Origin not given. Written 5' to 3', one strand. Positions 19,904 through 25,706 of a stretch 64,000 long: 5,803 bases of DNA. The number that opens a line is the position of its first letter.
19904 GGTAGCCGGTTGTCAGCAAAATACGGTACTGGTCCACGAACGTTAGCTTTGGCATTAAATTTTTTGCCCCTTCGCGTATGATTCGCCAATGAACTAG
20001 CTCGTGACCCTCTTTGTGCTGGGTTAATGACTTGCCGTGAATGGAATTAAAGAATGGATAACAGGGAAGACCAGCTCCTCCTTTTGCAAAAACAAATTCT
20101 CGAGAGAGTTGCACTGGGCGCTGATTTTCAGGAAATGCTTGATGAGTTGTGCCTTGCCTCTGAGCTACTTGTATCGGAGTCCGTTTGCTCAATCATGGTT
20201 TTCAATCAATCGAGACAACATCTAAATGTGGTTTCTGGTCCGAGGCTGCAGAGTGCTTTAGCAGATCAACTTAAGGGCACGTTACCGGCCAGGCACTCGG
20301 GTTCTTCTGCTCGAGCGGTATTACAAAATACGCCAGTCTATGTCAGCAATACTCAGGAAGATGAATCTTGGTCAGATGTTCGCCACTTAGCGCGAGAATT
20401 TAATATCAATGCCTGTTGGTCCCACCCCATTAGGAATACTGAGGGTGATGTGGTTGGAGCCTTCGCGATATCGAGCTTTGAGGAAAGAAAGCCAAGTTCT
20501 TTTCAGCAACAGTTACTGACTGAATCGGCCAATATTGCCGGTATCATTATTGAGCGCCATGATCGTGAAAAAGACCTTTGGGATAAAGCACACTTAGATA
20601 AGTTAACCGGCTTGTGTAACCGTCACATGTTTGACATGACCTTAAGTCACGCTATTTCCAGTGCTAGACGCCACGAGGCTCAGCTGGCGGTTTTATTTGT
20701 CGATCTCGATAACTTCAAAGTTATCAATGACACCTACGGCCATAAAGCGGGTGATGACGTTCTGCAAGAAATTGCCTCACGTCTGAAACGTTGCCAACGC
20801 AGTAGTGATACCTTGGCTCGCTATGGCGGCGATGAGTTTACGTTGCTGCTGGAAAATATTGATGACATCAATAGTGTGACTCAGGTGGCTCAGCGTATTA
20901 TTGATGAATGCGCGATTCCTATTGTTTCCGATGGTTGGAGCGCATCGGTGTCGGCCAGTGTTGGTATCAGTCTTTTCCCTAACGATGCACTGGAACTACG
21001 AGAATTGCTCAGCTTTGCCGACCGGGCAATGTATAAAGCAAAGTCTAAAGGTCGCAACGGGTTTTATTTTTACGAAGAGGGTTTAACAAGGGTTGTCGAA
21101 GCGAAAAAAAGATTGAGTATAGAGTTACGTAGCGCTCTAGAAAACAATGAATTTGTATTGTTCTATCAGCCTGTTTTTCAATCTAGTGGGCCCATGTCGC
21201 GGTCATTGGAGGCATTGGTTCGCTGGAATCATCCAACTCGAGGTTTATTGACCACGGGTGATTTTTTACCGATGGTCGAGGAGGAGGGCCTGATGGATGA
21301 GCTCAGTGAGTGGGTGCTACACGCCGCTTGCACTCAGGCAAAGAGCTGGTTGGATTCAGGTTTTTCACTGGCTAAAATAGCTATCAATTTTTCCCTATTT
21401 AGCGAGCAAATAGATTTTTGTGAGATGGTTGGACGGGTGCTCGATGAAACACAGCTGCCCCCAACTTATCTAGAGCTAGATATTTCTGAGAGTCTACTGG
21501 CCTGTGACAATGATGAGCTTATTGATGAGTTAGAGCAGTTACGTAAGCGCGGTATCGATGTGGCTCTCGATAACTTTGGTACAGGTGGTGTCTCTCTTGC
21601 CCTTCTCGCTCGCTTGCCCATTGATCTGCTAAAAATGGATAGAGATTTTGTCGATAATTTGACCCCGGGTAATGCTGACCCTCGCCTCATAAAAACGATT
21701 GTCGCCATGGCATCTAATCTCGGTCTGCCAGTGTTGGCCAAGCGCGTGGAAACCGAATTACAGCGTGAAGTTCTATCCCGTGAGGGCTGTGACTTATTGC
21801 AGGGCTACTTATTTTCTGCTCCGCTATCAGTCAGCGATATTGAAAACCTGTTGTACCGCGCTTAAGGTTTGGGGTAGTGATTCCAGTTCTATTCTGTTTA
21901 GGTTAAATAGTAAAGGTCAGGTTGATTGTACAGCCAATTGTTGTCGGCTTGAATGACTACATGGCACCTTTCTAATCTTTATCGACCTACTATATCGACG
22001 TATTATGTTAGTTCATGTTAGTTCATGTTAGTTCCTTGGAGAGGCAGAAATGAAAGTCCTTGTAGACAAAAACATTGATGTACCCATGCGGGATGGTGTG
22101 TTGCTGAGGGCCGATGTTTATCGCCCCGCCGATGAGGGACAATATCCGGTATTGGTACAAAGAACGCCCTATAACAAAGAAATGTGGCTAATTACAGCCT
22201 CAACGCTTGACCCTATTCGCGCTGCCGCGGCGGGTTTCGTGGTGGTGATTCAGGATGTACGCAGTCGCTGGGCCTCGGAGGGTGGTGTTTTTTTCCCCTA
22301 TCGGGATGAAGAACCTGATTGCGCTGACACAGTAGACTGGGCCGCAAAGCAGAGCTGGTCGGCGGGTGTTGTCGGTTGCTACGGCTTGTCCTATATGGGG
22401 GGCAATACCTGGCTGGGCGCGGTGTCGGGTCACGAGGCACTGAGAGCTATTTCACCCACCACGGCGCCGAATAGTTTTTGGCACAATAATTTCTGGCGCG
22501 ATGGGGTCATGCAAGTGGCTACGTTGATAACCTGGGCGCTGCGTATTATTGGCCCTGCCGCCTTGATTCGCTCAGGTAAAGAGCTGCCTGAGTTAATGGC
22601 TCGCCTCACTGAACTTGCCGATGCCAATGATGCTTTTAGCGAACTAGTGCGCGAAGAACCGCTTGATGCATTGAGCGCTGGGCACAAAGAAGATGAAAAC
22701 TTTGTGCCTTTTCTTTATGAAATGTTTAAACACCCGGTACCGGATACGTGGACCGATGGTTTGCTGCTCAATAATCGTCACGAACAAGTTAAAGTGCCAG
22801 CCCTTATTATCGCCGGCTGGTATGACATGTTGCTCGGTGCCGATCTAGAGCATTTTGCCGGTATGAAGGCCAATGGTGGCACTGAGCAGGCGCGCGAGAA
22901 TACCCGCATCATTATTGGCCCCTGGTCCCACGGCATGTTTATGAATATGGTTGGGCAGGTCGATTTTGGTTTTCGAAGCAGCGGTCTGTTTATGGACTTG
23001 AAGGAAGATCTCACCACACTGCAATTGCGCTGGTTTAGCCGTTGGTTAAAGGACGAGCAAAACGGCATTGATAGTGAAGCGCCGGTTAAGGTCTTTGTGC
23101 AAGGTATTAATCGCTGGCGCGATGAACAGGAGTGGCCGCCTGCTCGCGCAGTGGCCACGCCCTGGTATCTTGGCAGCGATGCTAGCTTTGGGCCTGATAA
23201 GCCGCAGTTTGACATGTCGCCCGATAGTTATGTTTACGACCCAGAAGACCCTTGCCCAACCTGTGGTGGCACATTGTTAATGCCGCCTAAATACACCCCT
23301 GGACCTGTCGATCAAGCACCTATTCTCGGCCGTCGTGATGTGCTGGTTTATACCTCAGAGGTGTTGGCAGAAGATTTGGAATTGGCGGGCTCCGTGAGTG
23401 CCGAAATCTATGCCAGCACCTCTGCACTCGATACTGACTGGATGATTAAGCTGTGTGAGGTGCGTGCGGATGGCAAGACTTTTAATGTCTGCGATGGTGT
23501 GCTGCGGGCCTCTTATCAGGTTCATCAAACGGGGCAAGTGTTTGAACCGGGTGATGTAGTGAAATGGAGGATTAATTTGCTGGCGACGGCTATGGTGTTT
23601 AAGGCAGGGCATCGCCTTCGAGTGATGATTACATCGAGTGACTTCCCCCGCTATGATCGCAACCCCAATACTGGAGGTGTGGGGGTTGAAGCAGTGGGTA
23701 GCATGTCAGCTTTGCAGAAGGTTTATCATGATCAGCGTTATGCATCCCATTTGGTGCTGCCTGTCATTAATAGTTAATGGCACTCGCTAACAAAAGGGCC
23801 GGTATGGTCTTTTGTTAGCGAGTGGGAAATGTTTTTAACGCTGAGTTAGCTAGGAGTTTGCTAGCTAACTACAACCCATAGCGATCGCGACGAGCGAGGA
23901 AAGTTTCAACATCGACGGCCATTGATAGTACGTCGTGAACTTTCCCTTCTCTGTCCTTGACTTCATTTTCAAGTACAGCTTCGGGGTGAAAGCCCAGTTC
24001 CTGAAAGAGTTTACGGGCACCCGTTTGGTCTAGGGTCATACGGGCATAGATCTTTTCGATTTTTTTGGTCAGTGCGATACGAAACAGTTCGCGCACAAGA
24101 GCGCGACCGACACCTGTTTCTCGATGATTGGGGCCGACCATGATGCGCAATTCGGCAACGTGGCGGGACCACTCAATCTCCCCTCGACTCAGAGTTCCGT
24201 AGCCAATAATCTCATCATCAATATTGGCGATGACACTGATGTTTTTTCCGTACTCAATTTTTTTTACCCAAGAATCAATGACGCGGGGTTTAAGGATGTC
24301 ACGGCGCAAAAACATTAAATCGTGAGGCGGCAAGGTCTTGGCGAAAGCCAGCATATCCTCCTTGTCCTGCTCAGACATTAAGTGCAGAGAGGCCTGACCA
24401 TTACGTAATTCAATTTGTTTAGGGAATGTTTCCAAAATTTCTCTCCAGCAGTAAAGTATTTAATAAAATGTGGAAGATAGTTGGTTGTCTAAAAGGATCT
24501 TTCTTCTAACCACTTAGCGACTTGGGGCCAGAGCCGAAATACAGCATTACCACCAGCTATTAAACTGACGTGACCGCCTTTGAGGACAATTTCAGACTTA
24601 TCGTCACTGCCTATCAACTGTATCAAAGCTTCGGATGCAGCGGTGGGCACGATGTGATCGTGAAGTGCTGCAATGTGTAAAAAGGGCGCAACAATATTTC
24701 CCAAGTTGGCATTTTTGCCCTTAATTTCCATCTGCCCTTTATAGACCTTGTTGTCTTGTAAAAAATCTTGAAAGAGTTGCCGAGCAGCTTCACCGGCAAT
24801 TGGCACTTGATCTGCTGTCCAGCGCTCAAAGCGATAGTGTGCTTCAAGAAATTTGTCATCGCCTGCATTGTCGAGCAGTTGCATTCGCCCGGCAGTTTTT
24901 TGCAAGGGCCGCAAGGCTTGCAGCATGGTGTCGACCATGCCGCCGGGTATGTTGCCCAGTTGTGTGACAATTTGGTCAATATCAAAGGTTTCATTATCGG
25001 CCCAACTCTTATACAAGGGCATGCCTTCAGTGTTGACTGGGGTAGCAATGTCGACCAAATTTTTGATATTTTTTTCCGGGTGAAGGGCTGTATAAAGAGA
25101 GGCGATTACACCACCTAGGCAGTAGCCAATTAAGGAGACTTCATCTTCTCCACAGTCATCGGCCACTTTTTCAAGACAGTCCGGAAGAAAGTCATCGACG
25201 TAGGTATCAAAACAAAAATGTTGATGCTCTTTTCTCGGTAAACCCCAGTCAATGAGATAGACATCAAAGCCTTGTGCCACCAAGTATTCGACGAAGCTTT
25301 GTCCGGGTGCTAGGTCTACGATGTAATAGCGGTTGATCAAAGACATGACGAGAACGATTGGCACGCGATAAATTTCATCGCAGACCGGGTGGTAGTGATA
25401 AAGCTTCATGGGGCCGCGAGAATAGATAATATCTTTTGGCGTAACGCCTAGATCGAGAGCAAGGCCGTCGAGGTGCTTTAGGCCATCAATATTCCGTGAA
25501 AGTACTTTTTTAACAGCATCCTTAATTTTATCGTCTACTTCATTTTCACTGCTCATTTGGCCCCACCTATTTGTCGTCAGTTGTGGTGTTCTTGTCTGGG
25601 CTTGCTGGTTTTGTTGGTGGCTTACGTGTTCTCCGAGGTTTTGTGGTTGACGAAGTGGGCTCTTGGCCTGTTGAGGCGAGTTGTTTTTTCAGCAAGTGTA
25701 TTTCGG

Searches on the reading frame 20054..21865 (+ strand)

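Call 40: search_protein_families(library=ncbifam, proteins=[window:20054-21865:+], max_evalue=0.00001)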
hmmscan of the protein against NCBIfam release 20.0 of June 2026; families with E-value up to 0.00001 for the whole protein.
window:20054-21865:+ (603 aa): 27 families (the best 25 are shown)
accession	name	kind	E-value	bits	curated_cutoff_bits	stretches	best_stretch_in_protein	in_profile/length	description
NF045675.1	PhdiestaseDibA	equivalog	4.3e-126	421.7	980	1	171-597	195-622/623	phosphodiesterase DibA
NF007474.0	PRK10060.1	equivalog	1.6e-98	330.6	782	1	167-600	226-654/663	cyclic di-GMP phosphodiesterase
NF008467.0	PRK11359.1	equivalog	4.6e-98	329.2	857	1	5-600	251-792/800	oxygen-sensing cyclic-di-GMP phosphodiesterase DosP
NF053781.1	cdiGMPphdstlr2612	equivalog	1.9e-91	307.4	1600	1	167-601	828-1266/1268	Tlr1612 family c-di-GMP phosphodiesterase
NF052458.1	PhdiestGepA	equivalog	2.3e-77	261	1200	1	205-595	445-836/840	phosphodiesterase GepA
NF007298.0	PRK09776.1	equivalog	9.9e-74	248.9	1135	1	173-596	678-1102/1111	diguanylate cyclase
NF008807.1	PRK11829.1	equivalog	2e-62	211.3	733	1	180-597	243-659/670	biofilm formation regulator HmsP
NF007423.1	PRK09966.1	equivalog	2.4e-53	181.4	325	1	170-330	230-390/390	diguanylate cyclase DgcN/YfiN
TIGR00254.1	GGDEF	domain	1.7e-47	161.2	37.4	1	178-338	4-165/168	diguanylate cyclase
NF007135.0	PRK09581.1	equivalog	2.8e-40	138.5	474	1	178-336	291-451/457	PleD family two-component system response regulator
NF045673.1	c-di-GMPRcptLapD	equivalog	7.5e-40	136.9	1020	1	167-591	224-645/647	cyclic di-GMP receptor LapD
NF038266.1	diguan_SiaD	equivalog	1.1e-39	136.3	290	1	169-335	84-250/252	biofilm regulation diguanylate cyclase SiaD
NF051473.1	DigCycDgcsShew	equivalog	2.4e-38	132.2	400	1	174-337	130-288/291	diguanylate cyclase DgcS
NF007380.0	PRK09894.1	equivalog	7.2e-37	127.3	256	1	178-342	128-289/296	diguanylate cyclase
NF007839.0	PRK10551.1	equivalog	8.1e-36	123.7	461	1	349-599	259-509/518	cyclic di-GMP phosphodiesterase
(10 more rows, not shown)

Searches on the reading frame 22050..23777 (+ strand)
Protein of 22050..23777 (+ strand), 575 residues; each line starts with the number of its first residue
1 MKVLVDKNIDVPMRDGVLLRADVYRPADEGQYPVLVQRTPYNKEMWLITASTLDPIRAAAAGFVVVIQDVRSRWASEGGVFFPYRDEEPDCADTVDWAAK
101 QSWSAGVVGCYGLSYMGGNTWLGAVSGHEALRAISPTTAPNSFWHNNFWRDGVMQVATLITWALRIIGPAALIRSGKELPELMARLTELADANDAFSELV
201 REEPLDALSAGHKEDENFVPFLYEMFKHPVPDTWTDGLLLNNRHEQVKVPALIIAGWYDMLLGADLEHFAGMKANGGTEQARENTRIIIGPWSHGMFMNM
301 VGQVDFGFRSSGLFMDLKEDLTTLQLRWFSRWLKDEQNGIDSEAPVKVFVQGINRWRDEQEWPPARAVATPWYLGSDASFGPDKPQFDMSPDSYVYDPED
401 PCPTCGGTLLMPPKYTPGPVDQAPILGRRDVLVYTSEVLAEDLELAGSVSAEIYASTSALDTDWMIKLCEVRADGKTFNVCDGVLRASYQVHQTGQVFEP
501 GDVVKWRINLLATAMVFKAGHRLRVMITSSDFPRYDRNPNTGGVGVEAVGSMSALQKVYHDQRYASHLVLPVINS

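Call 40: search_protein_families(library=ncbifam, proteins=[window:22050-23777:+], max_evalue=0.00001)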
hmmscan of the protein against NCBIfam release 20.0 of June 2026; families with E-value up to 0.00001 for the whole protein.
window:22050-23777:+ (575 aa): 2 families
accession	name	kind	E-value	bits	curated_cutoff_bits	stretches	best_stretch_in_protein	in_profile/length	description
TIGR00976.1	CocE_NonD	subfamily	1e-129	434.1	66.3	1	11-574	1-549/550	CocE/NonD family hydrolase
NF003780.0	PRK05371.1-1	subfamily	1.1e-18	67.1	642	1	319-546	357-571/594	Xaa-Pro dipeptidyl-peptidase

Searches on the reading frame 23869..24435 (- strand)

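Call 40: search_protein_families(library=ncbifam, proteins=[window:23869-24435:-], max_evalue=0.00001)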
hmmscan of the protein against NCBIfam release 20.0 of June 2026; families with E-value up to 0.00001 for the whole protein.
window:23869-24435:- (188 aa): 5 families
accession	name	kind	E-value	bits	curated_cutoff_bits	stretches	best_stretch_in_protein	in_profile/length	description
NF040503.1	resist_ArsN1a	equivalog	5.8e-10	39.1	170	1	50-172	34-155/159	arsinothricin resistance N-acetyltransferase ArsN1 family A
TIGR01575.1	rimI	equivalog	4e-08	33.5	86.4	1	50-157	17-120/132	ribosomal protein S18-alanine N-acetyltransferase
NF040504.1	resist_ArsN1b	equivalog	1.1e-06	28.5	210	1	68-169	51-152/159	arsinothricin resistance N-acetyltransferase ArsN1 family B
NF007527.0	PRK10140.1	equivalog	5.6e-06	26.3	236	1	67-172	53-158/162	N-acetyltransferase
NF005840.0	PRK07757.1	equivalog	6.9e-06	26.1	154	1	68-150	45-119/153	N-acetyltransferase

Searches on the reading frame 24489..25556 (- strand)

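Call 40: search_protein_families(library=ncbifam, proteins=[window:24489-25556:-], max_evalue=0.00001)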
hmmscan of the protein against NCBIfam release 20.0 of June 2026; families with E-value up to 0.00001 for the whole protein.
window:24489-25556:- (355 aa): 6 families
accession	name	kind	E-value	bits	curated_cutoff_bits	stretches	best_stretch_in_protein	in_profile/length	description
TIGR01836.1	PHA_synth_III_C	subfamily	7e-99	331.1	365.3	1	11-353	12-350/350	class III poly(R)-hydroxyalkanoic acid synthase subunit PhaC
TIGR01838.1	PHA_synth_I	subfamily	2.3e-42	145.2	622.65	1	34-331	158-456/532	class I poly(R)-hydroxyalkanoic acid synthase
NF005898.0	PRK07868.1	equivalog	5.5e-27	93.9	925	1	10-351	7-359/994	acyl-CoA synthetase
TIGR01839.1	PHA_synth_II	subfamily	7.1e-23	80.5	855.4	1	35-333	186-484/560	class II poly(R)-hydroxyalkanoic acid synthase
NF050089.1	i_nPHAscl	equivalog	4.1e-07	29.3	300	0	122-204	69-147/288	intracellular short-chain-length polyhydroxyalkanoate depolymerase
TIGR01738.1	bioH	equivalog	4.5e-06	26.5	206.95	0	124-172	52-98/245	pimeloyl-ACP methyl ester esterase BioH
